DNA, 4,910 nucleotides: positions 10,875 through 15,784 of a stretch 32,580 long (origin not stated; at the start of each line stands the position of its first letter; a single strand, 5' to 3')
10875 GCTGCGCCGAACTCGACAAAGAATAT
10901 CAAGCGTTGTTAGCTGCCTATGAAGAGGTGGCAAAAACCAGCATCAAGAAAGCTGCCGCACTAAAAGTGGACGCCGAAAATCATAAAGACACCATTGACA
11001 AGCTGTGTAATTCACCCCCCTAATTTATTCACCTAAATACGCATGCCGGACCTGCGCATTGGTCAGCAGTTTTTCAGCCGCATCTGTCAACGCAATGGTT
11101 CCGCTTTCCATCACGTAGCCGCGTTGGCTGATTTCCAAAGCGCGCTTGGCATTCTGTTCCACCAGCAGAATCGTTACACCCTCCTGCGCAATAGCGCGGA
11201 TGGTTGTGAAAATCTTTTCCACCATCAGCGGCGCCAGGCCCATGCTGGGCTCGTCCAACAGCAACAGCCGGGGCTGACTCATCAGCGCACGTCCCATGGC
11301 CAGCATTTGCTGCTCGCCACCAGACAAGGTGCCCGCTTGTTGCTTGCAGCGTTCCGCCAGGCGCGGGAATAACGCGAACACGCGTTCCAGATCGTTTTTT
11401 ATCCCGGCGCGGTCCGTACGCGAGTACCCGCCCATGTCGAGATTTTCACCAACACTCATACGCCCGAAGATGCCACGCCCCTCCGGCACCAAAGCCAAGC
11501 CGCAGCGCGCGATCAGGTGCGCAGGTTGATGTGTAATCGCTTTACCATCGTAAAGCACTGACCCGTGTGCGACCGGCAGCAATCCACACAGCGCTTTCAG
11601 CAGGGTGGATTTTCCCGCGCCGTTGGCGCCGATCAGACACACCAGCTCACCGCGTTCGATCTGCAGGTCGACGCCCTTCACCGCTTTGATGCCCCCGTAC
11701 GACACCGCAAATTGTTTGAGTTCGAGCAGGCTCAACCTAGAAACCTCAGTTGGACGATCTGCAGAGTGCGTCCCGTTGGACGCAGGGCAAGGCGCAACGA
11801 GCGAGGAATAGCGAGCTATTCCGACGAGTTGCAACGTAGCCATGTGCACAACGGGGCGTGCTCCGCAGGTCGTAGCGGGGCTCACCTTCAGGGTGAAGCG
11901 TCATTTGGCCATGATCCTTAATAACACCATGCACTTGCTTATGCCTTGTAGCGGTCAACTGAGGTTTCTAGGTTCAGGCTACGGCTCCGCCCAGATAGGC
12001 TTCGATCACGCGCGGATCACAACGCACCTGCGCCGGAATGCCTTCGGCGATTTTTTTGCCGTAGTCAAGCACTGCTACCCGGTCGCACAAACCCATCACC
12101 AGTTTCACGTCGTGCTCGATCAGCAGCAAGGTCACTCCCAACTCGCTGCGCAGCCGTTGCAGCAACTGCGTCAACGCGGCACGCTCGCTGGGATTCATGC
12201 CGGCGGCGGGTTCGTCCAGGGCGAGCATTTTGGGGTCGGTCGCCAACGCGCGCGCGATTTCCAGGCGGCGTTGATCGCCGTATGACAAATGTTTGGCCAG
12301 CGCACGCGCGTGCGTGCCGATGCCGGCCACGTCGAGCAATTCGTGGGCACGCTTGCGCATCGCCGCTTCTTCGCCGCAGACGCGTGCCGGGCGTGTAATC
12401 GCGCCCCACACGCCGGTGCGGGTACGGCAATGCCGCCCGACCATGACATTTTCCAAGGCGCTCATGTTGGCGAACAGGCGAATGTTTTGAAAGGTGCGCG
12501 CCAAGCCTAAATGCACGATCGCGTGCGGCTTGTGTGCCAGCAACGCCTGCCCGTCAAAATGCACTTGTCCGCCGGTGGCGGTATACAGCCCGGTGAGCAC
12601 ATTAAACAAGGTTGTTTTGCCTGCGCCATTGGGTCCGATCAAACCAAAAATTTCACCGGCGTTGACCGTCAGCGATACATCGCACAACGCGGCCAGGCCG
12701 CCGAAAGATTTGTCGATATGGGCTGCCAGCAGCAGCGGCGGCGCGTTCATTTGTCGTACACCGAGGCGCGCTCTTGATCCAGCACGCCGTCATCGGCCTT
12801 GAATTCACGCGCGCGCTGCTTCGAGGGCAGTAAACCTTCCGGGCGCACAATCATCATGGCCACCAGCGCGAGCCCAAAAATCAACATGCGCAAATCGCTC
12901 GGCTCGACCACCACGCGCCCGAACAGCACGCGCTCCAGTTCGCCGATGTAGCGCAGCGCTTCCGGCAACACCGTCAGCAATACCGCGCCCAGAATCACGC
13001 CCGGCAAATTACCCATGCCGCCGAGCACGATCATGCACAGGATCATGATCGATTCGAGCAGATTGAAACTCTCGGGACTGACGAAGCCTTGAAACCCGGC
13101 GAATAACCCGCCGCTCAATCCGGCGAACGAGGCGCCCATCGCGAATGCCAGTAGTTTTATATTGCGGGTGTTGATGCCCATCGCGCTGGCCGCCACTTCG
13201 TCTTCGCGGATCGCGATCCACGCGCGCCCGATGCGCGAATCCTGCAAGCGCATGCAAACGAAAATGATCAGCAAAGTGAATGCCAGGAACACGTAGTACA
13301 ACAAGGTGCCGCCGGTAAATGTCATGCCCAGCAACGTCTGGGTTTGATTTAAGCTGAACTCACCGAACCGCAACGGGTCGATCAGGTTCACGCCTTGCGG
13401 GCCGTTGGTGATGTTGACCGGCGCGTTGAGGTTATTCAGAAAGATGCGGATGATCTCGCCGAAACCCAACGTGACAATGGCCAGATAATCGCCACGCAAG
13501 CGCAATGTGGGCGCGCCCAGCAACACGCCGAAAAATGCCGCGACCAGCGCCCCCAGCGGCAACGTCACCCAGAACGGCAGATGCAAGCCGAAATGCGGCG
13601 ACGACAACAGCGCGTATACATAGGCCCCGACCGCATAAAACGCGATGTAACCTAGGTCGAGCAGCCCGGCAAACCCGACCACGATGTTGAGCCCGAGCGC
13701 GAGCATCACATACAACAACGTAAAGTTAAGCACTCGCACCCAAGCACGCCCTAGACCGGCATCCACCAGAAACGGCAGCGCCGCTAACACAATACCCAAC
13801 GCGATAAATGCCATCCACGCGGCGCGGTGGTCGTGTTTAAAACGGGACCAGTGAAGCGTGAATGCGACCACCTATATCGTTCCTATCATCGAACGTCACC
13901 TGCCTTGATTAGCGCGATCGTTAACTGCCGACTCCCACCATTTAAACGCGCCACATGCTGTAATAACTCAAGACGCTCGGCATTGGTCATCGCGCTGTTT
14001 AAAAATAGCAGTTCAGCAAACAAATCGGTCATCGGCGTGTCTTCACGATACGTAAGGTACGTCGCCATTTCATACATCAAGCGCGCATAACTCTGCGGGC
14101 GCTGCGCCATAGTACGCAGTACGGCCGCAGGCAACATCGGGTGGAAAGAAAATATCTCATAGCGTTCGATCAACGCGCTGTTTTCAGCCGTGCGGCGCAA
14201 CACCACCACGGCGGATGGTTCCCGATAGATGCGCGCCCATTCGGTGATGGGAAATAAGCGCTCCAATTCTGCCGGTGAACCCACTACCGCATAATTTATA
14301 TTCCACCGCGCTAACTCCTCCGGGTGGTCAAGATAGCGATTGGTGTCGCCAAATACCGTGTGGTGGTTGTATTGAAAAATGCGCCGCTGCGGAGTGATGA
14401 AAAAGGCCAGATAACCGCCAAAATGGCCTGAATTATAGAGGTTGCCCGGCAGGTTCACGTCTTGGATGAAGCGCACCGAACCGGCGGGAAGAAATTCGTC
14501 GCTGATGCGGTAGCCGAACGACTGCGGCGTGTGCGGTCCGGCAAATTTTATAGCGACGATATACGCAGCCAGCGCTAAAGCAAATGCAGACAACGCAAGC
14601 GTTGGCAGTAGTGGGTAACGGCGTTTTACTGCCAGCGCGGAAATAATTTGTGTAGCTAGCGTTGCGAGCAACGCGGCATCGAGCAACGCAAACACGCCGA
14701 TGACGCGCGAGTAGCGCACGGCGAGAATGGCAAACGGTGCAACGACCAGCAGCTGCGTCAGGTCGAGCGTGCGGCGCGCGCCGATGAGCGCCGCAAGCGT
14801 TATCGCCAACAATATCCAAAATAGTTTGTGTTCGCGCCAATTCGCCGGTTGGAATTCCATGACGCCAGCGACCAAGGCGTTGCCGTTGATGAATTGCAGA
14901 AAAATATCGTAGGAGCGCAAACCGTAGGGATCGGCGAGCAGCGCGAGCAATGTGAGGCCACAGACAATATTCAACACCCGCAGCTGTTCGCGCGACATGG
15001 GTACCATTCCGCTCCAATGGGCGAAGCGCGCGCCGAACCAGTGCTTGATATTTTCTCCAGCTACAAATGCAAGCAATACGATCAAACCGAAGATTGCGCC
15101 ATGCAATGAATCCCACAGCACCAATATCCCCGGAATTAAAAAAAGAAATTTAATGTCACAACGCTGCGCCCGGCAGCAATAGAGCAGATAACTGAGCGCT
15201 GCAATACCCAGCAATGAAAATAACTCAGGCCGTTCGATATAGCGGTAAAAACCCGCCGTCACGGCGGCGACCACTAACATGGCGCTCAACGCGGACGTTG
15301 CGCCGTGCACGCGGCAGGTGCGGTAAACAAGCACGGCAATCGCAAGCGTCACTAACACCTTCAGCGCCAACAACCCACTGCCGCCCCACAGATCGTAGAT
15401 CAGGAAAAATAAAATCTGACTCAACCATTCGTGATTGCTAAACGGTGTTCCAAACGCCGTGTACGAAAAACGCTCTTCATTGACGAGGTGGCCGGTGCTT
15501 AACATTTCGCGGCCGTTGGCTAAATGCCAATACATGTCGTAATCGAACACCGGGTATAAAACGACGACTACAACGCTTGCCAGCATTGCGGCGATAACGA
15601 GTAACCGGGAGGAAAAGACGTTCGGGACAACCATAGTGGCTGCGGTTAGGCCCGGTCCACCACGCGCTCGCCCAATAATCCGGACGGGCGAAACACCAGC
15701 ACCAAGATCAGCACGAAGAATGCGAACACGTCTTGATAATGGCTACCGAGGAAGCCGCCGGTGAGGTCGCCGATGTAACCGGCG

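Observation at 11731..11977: Second MITE copy in the livG stop / livF start junction, with a start codon at the element boundary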

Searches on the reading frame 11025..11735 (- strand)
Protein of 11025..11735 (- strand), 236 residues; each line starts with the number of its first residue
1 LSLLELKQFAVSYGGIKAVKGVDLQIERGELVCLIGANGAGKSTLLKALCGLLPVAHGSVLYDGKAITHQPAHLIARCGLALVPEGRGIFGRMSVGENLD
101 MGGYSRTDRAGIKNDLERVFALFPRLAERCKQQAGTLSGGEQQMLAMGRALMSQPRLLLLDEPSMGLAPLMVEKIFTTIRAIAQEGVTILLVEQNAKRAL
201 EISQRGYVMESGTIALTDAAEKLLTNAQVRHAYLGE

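Call 9: search_protein_families(library=ncbifam, proteins=[window:11025-11735:-])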
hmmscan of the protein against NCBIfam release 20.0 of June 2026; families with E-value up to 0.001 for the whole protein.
window:11025-11735:- (236 aa): 192 families (the best 25 are shown)
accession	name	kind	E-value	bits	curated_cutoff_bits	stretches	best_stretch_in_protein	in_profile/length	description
NF008626.0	PRK11614.1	equivalog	4.6e-87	291.4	441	1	3-235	5-236/237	high-affinity branched-chain amino acid ABC transporter ATP-binding protein LivF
TIGR03410.1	urea_trans_UrtE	equivalog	8.5e-64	215.1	285.8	1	4-230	1-225/230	urea ABC transporter ATP-binding subunit UrtE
TIGR04406.1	LPS_export_lptB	equivalog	3.7e-48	163.9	240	1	4-236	2-235/239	LPS export ABC transporter ATP-binding protein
NF008449.1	PRK11300.1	equivalog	4.9e-39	134.1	362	1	2-236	4-254/255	high-affinity branched-chain amino acid ABC transporter ATP-binding protein LivG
TIGR03411.1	urea_trans_UrtD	equivalog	9.5e-39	133.5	304.1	1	3-236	2-242/242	urea ABC transporter ATP-binding protein UrtD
TIGR01188.1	drrA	subfamily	1.6e-38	132.7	312.45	1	12-226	2-214/302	daunorubicin resistance ABC transporter, ATP-binding protein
NF011967.0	PRK15439.1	equivalog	4.7e-37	127.6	586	1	2-226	10-230/510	autoinducer 2 ABC transporter ATP-binding protein LsrA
NF010069.0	PRK13549.1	equivalog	1e-36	126.5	699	2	57-233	317-501/513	xylose ABC transporter ATP-binding protein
NF008144.0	PRK10895.1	equivalog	3e-36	125.1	381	1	1-236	1-237/241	LPS export ABC transporter ATP-binding protein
TIGR03265.1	PhnT2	equivalog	2.2e-35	122.5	457.7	1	4-223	5-222/353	putative 2-aminoethylphosphonate ABC transporter ATP-binding protein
TIGR00972.1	3a0107s01c2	equivalog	1.2e-34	119.8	343.2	1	4-230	2-237/248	phosphate ABC transporter ATP-binding protein PstB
TIGR02633.1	xylG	equivalog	4.2e-34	117.9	723.65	2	57-232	315-498/500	D-xylose ABC transporter ATP-binding protein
NF010068.0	PRK13548.1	equivalog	1.9e-33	115.7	261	1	3-233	5-240/261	heme ABC transporter ATP-binding protein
TIGR02315.1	ABC_phnC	equivalog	1.4e-32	113.1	266.1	1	3-233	1-242/243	phosphonate ABC transporter ATP-binding protein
NF007027.0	PRK09493.1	equivalog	4.9e-32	111.2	379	1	4-228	2-228/240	glutamine ABC transporter ATP-binding protein GlnQ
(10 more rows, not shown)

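Call 26: find_homologous_proteins(query=window:11028-11735:-, max_evalue=1e-60)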
Query window:11028-11735:- (236 aa): 7984 proteins with E <= 1e-60 among 8000 candidates; the best 120 are listed.
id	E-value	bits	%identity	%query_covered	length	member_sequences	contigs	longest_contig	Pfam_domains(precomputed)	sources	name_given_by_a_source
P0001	4.0e-132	457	92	100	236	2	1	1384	PF00005.34,PF13555.13,PF13304.13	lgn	-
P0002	9.7e-129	446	89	100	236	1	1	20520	PF00005.34,PF13555.13,PF13304.13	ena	-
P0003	1.8e-128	445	89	100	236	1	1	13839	PF00005.34,PF13555.13,PF13304.13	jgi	-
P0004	2.2e-128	444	88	100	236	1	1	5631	PF09818.16,PF00005.34,PF13555.13,PF13304.13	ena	-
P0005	1.2e-127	442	88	100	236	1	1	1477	PF00005.34,PF13555.13,PF13304.13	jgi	jgi:branched-chain amino acid transport system ATP-binding protein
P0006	1.6e-127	442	88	100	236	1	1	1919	PF00005.34,PF13555.13,PF13304.13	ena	-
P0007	2.9e-127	441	87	100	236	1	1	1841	PF00005.34,PF13555.13,PF13304.13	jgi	-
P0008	5.8e-127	440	87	100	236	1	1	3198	PF00005.34,PF13555.13,PF13304.13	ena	-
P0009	5.6e-126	437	87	100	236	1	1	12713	PF00005.34,PF13555.13,PF13304.13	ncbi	-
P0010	1.2e-125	436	87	100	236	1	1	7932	PF00005.34,PF13555.13,PF13304.13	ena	-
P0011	1.8e-125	435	88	100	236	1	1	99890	PF00005.34,PF13304.13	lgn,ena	-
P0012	3.0e-124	431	87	100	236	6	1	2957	PF00005.34,PF13555.13,PF13304.13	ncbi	-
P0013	7.1e-123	426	85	100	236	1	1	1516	PF00005.34,PF13555.13,PF13304.13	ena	-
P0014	9.0e-123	426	85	100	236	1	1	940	PF00005.34,PF13476.13,PF13555.13,PF13304.13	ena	-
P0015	1.4e-122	426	86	100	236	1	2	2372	PF00005.34,PF13304.13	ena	-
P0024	1.2e-117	409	89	92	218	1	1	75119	PF00005.34,PF13555.13,PF13304.13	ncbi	-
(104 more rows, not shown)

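Call 27: find_encoding_contigs(protein=P0002, flank=3000, max_places=2)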
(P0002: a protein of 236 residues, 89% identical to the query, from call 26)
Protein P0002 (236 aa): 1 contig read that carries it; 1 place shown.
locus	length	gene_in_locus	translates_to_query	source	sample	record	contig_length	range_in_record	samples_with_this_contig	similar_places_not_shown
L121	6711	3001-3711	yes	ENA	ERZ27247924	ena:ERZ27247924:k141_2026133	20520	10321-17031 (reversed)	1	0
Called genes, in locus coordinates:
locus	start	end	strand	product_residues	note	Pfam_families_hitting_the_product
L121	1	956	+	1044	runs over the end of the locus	PF04313:HSDR_N, PF04851:ResIII, PF18766:SWI2_SNF2, PF22679:T1R_D3-like, PF11867:T1RH-like_C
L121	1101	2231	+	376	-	PF02653:BPD_transp_2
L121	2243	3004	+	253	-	PF00005:ABC_tran, PF13304:AAA_21 (faint), PF12399:BCA_ABC_TP_C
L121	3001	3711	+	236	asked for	PF13555:AAA_29 (faint), PF00005:ABC_tran, PF13304:AAA_21 (weak)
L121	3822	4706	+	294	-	PF12974:Phosphonate-bd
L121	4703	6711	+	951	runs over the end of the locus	PF00989:PAS, PF08448:PAS_4 (weak), PF13188:PAS_8 (weak), PF13426:PAS_9, PF00990:GGDEF, PF00563:EAL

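Call 28: find_encoding_contigs(protein=P0011, flank=3000, max_places=2)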
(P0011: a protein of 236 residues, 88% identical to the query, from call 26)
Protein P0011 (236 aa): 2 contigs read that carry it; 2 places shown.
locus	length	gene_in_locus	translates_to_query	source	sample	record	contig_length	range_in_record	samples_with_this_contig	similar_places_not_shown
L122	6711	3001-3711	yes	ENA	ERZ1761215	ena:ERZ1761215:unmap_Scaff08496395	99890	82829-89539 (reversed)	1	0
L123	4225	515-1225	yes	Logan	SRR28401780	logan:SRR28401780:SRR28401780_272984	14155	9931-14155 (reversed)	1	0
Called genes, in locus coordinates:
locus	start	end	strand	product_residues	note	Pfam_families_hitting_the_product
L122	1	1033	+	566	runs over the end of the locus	-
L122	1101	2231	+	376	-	PF02653:BPD_transp_2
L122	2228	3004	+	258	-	PF00005:ABC_tran, PF13304:AAA_21 (faint), PF12399:BCA_ABC_TP_C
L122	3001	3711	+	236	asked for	PF00005:ABC_tran, PF13304:AAA_21 (weak)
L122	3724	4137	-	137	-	PF13511:DUF4124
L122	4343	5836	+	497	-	PF00672:HAMP, PF00211:Guanylate_cyc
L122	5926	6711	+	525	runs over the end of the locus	PF01564:Spermine_synth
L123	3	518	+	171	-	?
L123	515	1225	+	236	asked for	PF00005:ABC_tran, PF13304:AAA_21 (weak)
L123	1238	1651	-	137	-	PF13511:DUF4124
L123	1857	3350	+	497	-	PF00672:HAMP, PF00211:Guanylate_cyc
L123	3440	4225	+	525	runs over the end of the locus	PF01564:Spermine_synth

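Call 29: find_encoding_contigs(protein=P0024, flank=3000, max_places=2)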
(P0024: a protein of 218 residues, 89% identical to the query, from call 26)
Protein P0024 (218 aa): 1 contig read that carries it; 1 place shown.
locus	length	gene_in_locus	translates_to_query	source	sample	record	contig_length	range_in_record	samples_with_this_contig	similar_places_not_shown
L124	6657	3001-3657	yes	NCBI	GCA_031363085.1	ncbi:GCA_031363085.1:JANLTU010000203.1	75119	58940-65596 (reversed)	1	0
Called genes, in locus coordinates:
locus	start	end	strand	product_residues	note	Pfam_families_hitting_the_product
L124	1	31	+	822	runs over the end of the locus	PF13517:FG-GAP_3 (faint), PF01839:FG-GAP (faint), PF07250:Glyoxal_oxid_N, PF07646:Kelch_2 (faint), PF24981:Beta-prop_ATRN-LZTR1 (faint), PF01344:Kelch_1 (faint), PF13964:Beta-prop_Calicin (faint), PF09118:GO-like_E_set, +1 more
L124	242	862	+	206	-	PF13826:Monooxy_af470-like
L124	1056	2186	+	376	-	PF02653:BPD_transp_2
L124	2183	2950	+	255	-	PF00005:ABC_tran, PF13304:AAA_21 (faint), PF12399:BCA_ABC_TP_C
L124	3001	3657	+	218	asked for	PF00005:ABC_tran, PF13555:AAA_29 (faint), PF13304:AAA_21 (weak)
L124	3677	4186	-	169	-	PF13511:DUF4124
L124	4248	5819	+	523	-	PF00672:HAMP, PF00211:Guanylate_cyc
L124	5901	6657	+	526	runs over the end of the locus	PF01564:Spermine_synth (weak)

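Call 31: find_encoding_contigs(protein=P0001, flank=1500, max_places=2)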
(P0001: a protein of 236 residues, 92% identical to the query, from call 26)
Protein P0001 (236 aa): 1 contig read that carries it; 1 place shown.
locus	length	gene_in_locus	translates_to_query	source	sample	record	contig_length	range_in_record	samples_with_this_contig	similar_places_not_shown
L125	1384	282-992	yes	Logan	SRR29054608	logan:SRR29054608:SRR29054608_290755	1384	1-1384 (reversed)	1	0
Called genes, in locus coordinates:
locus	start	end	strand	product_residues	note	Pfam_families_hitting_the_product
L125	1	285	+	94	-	?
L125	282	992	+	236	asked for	PF13555:AAA_29 (faint), PF00005:ABC_tran, PF13304:AAA_21 (weak)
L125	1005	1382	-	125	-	?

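Call 32: find_encoding_contigs(protein=P0003, flank=1500, max_places=2)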
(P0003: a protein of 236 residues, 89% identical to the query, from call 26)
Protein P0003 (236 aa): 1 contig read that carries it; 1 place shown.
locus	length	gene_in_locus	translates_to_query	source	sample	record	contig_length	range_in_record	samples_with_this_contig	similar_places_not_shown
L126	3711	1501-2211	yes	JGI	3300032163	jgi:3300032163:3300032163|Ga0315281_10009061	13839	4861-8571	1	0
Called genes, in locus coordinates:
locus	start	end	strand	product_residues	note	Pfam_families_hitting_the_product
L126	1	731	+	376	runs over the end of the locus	PF02653:BPD_transp_2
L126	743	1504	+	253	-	PF00005:ABC_tran, PF13304:AAA_21 (faint), PF12399:BCA_ABC_TP_C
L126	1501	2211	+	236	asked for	PF13555:AAA_29 (faint), PF00005:ABC_tran, PF13304:AAA_21 (weak)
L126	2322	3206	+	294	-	PF12974:Phosphonate-bd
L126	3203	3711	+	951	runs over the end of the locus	PF00989:PAS, PF08448:PAS_4 (weak), PF13188:PAS_8 (weak), PF13426:PAS_9, PF00990:GGDEF, PF00563:EAL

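Call 33: find_encoding_contigs(protein=P0009, flank=1500, max_places=2)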
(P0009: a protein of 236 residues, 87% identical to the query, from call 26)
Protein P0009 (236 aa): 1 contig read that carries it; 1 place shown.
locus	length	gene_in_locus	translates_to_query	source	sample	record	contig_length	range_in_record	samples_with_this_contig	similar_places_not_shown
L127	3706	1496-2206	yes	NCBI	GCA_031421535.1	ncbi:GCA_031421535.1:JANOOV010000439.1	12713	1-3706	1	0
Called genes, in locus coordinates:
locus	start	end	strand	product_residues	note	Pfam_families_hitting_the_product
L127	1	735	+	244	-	?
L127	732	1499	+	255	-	PF00005:ABC_tran, PF13304:AAA_21 (faint), PF12399:BCA_ABC_TP_C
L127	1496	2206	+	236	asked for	PF13555:AAA_29 (faint), PF00005:ABC_tran, PF13304:AAA_21 (weak)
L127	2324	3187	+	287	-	PF12974:Phosphonate-bd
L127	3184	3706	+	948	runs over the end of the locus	PF00989:PAS, PF08448:PAS_4 (weak), PF13188:PAS_8 (weak), PF24820:Diguanyl_cycl_sensor (weak), PF13426:PAS_9, PF00990:GGDEF, PF00563:EAL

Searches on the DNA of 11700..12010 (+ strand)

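Call 35: search_dna_similar(query=window:11736-11769:+, collection=plasmids, mode=distant, max_evalue=10, max_rows=40)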
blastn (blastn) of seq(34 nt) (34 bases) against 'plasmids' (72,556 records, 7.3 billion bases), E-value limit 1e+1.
Records with a match: 1; places in all: 1; records where one place covers at least 80% of the query: 0.
Best place of each record, by identity: 95-99% 1.
By first word of the organism name: Pseudomonas 1.
By predicted mobility (MOB-suite, as given by PLSDB): non-mobilizable 1.
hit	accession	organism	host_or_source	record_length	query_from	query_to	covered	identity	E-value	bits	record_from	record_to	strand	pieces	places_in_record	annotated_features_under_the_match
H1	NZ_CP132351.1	Pseudomonas sp. NY8896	Homo sapiens,urine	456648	8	29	65%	95.7%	3e+0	35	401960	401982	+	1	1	none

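Call 38: search_rna_families(source=window, start=11700, end=12010, threshold=evalue, max_evalue=10, show_alignments=2)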
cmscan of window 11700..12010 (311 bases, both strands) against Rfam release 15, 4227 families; matches with E-value up to 10: 0.
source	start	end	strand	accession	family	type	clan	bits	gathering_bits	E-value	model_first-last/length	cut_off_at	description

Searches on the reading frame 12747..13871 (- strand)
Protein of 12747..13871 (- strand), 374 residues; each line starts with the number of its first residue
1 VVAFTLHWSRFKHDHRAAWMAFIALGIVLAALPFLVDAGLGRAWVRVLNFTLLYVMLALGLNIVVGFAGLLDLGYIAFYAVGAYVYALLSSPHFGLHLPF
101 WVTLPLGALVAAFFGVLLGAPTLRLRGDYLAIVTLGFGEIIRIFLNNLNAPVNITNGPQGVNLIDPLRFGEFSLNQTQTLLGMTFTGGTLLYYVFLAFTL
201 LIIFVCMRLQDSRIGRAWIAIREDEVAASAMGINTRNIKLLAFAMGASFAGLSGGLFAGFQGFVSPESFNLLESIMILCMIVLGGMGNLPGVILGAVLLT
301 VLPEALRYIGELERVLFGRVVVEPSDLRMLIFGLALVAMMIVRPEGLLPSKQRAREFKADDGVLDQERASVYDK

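Call 9: search_protein_families(library=ncbifam, proteins=[window:12747-13871:-])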
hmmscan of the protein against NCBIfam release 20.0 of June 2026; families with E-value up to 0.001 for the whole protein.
window:12747-13871:- (374 aa): 9 families
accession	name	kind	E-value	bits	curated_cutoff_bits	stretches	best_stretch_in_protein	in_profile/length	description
NF008450.0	PRK11301.1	subfamily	4e-96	323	366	2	19-322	90-395/418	high-affinity branched-chain amino acid ABC transporter permease LivM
TIGR03408.1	urea_trans_UrtC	equivalog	2.1e-26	93.4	296.2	1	101-302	89-279/313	urea ABC transporter permease subunit UrtC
TIGR03727.1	urea_t_UrtC_arc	equivalog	2.6e-24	85.8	575.55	1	15-353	25-343/369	urea ABC transporter, permease protein UrtC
TIGR03409.1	urea_trans_UrtB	equivalog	1.5e-18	67.5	250.3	1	49-353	9-291/291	urea ABC transporter permease subunit UrtB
TIGR03622.1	urea_t_UrtB_arc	equivalog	1.2e-13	51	374.25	1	53-301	13-243/284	urea ABC transporter, permease protein UrtB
NF008011.0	PRK10740.1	equivalog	6e-13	49.1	379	1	53-305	21-269/308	high-affinity branched-chain amino acid ABC transporter permease LivH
NF011961.0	PRK15432.1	equivalog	3e-09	36.6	388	1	199-302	167-275/344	autoinducer 2 ABC transporter permease LsrC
NF007014.0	PRK09478.1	equivalog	5.1e-07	29.3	386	1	175-310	167-307/336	galactose/methyl galactoside ABC transporter permease MglC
NF040906.3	GguB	equivalog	2.1e-06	27.2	450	1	193-310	226-348/375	multiple monosaccharide ABC transporter permease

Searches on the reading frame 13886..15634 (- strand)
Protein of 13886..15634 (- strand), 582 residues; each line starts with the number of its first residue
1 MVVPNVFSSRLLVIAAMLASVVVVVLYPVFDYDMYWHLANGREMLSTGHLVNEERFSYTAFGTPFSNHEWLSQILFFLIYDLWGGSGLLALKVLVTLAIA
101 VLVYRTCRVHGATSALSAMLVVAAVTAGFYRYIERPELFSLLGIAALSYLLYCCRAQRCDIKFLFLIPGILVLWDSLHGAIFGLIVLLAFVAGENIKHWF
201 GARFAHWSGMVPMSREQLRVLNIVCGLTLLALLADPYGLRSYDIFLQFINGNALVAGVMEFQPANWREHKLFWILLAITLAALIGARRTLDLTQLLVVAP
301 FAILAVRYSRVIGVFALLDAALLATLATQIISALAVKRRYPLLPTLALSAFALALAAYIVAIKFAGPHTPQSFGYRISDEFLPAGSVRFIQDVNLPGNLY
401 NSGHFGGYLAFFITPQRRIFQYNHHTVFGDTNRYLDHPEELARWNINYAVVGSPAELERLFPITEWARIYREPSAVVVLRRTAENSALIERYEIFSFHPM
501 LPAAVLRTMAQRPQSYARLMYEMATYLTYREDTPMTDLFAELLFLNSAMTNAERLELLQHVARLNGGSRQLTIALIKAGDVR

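Call 9: search_protein_families(library=ncbifam, proteins=[window:13886-15634:-])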
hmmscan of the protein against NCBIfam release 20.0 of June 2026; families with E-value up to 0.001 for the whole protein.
window:13886-15634:- (582 aa): 0 families

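Call 15: search_protein_families(library=pfam, proteins=[window:13886-15634:-])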
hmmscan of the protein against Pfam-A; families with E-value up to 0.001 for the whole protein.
window:13886-15634:- (582 aa): 0 families
